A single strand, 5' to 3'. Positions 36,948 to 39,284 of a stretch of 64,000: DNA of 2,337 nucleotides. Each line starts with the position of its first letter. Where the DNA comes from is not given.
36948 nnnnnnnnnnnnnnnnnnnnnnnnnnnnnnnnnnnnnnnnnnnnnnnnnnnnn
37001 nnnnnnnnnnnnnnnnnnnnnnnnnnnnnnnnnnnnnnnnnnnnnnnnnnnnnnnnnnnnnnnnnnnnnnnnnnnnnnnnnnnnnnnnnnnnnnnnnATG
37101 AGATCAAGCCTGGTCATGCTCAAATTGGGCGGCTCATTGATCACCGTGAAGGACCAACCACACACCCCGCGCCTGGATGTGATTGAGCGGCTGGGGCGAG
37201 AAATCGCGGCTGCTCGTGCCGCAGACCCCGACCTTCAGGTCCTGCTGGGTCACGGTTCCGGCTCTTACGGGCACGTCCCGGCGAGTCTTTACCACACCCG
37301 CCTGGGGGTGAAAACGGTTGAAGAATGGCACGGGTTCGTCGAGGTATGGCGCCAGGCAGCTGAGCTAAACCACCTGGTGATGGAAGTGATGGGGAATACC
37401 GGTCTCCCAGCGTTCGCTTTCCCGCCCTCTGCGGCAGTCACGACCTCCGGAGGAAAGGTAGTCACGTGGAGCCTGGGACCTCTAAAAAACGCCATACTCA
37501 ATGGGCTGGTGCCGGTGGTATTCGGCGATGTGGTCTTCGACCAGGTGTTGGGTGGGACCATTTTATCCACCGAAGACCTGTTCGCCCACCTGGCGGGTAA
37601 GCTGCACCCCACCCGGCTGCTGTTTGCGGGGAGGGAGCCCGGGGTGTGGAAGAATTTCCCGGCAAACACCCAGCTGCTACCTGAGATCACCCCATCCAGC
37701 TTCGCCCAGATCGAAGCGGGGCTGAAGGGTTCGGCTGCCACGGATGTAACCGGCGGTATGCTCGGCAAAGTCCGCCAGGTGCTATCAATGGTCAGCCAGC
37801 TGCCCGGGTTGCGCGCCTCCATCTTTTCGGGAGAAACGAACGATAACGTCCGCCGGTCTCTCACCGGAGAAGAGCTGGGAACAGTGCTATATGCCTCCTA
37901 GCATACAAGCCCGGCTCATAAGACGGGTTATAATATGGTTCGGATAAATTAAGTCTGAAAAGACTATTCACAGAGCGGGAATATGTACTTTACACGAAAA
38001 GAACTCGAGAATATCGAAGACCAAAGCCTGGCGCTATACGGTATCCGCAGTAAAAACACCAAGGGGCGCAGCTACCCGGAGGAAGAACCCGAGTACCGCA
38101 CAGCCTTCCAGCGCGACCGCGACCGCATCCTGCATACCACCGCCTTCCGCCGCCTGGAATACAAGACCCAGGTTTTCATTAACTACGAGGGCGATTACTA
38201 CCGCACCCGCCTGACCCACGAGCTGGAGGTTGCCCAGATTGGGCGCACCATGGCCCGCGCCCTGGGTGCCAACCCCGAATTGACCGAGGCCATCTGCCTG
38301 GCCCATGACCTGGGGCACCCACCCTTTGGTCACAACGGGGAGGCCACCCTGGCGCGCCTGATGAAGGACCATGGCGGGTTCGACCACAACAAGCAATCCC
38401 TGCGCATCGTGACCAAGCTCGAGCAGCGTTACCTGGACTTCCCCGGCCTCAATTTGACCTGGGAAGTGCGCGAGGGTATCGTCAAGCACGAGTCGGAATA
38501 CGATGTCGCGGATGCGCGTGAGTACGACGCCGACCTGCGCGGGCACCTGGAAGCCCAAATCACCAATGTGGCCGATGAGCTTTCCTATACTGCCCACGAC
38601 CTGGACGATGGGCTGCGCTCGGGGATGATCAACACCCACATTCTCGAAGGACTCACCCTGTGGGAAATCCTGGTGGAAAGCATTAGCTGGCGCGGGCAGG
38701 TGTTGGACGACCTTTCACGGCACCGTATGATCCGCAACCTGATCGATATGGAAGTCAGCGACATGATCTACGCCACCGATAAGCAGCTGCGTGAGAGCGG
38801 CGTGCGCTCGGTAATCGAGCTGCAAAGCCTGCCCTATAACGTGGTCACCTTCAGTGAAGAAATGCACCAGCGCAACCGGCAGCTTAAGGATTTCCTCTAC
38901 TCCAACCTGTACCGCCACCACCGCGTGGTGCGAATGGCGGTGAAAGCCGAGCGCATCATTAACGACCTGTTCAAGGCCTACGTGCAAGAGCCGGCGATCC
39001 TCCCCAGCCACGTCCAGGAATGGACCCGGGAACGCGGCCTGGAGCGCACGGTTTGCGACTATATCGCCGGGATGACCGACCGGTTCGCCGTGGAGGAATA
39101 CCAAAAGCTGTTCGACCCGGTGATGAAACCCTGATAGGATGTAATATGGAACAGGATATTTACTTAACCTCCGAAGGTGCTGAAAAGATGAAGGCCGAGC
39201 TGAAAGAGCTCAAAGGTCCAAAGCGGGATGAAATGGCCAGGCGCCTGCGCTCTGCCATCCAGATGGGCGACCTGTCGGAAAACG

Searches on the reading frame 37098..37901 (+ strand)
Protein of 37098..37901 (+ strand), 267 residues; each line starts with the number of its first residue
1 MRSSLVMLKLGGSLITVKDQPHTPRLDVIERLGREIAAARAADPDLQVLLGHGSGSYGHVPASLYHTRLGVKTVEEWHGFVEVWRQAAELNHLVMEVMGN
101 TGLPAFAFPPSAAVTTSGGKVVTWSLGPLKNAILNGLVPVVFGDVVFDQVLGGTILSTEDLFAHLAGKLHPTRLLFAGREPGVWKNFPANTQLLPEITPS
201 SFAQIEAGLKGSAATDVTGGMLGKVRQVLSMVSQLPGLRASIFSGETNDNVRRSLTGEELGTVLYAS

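Call 30: search_protein_families(library=pfam, proteins=[window:37098-37901:+], max_evalue=0.0001)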
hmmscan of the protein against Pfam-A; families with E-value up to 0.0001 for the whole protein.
window:37098-37901:+ (267 aa): 1 family
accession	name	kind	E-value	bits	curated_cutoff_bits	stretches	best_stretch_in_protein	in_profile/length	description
PF00696.33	AA_kinase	-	2.3e-24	86.8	24.9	1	6-234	3-225/234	Amino acid kinase family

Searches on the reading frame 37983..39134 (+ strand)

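Call 30: search_protein_families(library=pfam, proteins=[window:37983-39134:+], max_evalue=0.0001)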
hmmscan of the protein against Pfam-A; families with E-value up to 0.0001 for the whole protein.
window:37983-39134:+ (383 aa): 2 families
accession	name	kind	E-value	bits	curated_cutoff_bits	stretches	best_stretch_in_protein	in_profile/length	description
PF13286.11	HD_assoc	-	1.6e-30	105.9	22.2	1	288-375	1-91/91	Phosphohydrolase-associated domain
PF01966.28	HD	-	5.8e-16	59.3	22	1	76-201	1-114/116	HD domain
